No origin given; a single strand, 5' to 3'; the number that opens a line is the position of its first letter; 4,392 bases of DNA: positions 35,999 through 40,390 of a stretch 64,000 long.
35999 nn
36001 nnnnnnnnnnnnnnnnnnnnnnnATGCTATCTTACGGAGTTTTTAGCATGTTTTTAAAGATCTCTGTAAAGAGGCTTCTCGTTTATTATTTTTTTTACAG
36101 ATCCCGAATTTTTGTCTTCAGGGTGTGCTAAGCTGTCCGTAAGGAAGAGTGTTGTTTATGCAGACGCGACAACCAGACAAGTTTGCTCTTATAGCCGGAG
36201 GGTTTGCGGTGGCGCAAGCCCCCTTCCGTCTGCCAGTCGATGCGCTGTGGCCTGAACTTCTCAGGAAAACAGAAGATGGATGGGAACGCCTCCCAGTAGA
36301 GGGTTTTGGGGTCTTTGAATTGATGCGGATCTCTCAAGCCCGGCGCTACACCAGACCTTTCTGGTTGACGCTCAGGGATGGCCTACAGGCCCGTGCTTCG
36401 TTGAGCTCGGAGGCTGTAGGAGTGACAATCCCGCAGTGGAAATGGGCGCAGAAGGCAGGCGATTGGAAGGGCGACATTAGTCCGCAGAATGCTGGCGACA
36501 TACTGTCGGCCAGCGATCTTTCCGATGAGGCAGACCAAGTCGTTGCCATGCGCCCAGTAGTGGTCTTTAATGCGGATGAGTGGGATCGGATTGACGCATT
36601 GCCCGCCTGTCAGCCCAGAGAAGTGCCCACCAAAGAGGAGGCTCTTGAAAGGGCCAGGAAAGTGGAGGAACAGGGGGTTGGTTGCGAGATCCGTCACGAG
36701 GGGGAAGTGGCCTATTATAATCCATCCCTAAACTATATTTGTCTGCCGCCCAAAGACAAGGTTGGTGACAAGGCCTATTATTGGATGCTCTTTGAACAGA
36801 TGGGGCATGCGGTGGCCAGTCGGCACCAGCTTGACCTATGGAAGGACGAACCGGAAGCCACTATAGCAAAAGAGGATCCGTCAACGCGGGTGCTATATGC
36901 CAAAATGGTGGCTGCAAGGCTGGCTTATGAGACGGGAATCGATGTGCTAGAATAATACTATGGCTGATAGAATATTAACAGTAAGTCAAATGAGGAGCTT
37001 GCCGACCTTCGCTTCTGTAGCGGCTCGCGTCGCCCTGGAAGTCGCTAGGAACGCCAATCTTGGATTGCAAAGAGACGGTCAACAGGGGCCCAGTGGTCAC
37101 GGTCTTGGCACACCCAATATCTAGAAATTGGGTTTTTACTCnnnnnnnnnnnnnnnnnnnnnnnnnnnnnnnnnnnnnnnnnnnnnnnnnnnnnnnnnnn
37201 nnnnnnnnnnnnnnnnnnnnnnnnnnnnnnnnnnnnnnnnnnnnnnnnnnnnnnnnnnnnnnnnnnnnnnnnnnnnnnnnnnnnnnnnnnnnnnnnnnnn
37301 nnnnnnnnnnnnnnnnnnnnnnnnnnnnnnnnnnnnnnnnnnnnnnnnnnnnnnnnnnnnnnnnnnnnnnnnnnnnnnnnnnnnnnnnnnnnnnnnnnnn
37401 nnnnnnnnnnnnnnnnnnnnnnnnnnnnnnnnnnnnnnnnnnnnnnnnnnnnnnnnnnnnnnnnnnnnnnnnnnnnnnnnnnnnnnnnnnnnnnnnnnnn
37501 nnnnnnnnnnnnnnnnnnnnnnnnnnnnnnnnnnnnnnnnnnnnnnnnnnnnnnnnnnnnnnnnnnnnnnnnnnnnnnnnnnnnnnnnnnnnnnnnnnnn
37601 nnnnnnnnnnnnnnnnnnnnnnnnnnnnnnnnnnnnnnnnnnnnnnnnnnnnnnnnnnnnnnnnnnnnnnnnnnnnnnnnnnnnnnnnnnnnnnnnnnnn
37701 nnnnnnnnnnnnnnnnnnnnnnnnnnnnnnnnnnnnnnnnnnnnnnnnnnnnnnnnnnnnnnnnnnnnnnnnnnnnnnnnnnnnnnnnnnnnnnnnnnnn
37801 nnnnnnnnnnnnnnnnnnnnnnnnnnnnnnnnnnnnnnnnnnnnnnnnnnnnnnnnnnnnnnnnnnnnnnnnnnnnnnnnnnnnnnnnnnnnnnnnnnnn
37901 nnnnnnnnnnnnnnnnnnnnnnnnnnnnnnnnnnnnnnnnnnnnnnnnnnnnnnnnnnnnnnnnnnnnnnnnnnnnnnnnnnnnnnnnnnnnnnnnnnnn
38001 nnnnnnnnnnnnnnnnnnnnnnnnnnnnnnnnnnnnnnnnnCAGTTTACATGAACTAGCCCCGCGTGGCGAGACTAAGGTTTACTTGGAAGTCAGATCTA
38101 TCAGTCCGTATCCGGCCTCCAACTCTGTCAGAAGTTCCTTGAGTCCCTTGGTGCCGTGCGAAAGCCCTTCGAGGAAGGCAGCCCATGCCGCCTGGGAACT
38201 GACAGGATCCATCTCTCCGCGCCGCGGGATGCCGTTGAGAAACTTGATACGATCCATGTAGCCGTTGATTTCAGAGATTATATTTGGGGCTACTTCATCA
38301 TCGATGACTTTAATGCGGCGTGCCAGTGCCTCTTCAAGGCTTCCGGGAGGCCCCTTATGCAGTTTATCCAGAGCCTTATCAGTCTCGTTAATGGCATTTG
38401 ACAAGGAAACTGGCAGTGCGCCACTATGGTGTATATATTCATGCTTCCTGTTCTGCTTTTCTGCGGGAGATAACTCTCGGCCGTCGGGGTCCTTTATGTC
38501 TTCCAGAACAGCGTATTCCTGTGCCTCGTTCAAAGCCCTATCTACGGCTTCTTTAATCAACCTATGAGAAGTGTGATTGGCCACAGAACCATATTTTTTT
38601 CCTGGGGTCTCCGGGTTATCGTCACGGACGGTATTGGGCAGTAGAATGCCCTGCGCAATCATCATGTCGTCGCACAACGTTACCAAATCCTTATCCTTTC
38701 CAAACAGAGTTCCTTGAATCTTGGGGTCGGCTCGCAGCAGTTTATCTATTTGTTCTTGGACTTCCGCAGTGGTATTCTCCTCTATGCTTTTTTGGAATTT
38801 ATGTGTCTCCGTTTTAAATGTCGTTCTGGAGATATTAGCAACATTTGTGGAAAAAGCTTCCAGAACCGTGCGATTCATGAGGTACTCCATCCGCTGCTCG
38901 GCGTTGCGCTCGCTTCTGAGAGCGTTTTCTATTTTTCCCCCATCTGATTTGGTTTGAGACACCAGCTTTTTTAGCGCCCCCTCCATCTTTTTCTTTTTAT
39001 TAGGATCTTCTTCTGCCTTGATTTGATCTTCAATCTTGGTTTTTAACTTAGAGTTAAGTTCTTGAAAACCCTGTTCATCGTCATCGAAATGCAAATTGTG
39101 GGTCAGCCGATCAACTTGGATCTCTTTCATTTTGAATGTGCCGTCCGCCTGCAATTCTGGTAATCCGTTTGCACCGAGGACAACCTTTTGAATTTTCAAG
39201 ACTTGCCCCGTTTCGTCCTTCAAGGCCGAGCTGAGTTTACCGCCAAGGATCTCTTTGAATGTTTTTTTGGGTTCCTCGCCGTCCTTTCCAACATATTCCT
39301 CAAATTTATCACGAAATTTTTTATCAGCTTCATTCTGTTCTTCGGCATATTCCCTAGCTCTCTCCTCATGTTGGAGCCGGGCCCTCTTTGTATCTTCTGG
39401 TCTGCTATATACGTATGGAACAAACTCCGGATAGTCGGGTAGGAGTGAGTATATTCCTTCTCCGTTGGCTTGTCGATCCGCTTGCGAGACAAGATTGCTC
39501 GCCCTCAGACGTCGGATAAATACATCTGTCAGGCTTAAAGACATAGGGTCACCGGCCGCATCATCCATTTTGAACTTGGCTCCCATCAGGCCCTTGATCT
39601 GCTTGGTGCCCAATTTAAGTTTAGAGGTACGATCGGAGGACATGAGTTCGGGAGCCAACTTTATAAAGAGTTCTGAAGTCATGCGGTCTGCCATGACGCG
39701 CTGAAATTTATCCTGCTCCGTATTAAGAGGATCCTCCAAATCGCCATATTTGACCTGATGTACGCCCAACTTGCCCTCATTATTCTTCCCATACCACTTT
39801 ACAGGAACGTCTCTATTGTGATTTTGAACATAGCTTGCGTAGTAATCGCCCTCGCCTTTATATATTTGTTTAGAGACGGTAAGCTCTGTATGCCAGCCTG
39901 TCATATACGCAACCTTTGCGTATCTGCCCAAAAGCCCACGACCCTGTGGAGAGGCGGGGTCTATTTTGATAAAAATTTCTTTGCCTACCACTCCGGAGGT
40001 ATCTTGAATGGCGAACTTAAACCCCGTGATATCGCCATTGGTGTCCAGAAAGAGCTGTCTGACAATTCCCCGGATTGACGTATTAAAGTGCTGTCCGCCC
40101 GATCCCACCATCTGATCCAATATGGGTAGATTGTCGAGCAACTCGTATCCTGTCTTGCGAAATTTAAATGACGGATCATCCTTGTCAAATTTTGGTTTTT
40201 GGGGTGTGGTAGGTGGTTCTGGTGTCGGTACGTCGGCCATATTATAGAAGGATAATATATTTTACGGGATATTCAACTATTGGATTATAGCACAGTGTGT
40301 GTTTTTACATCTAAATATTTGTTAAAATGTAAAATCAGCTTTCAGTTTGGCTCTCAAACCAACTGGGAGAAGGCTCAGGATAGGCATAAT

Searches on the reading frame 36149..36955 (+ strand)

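Call 7: search_protein_families(library=pfam, proteins=[window:36149-36955:+], max_evalue=0.1)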
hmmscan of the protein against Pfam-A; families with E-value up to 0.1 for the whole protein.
window:36149-36955:+ (268 aa): 2 families
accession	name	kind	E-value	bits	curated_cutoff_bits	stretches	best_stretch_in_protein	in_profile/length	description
PF18818.7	MPTase-PolyVal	-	5.9e-07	30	27.5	1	177-264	10-95/126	Zincin-like metallopeptidase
PF08401.16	ArdcN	-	0.049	14.3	22.6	0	56-107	50-101/123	N-terminal domain of anti-restriction factor ArdC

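Call 11: search_protein_families(library=ncbifam, proteins=[window:36149-36955:+], max_evalue=0.1)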
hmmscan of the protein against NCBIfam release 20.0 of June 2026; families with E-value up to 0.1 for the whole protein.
window:36149-36955:+ (268 aa): 0 families

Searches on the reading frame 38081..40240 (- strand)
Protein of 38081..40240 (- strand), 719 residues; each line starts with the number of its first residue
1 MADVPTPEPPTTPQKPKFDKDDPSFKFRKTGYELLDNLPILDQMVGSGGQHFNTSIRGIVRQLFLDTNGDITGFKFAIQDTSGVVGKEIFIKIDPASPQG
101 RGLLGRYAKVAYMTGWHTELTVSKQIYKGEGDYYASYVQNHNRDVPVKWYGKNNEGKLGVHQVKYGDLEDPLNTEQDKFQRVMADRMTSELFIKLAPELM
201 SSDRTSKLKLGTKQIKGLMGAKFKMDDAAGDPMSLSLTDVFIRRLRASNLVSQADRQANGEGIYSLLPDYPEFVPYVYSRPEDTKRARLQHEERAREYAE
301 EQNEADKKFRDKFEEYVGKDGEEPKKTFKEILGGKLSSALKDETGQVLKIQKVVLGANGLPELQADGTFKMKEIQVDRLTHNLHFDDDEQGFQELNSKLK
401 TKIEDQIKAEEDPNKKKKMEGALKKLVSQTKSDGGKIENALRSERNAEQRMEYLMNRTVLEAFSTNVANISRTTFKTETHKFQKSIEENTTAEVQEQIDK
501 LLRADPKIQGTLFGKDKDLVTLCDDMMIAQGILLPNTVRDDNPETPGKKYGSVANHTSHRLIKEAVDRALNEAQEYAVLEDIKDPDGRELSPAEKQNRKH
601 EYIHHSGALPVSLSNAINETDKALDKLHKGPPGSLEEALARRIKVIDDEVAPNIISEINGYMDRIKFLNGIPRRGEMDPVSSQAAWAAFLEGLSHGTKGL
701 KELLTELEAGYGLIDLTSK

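Call 7: search_protein_families(library=pfam, proteins=[window:38081-40240:-], max_evalue=0.1)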
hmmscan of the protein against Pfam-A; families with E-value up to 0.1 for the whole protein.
window:38081-40240:- (719 aa): 0 families

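Call 11: search_protein_families(library=ncbifam, proteins=[window:38081-40240:-], max_evalue=0.1)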
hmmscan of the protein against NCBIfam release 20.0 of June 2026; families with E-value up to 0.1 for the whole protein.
window:38081-40240:- (719 aa): 4 families
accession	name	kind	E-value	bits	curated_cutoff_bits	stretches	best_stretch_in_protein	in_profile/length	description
TIGR04424.1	metallo_McbB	subfamily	0.0079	15.9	65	1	416-494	29-107/286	McbB family protein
TIGR02490.1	flgF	equivalog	0.011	15.3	178.5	1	457-500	12-55/218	flagellar basal-body rod protein FlgF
TIGR02278.1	PaaN-DH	equivalog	0.012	13.9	562.8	1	537-669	318-447/664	phenylacetic acid degradation bifunctional protein PaaZ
NF040542.1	rSAM_RCCLKC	equivalog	0.058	12.5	450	0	528-642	62-177/423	arsinothricin biosynthesis radical SAM protein ArsL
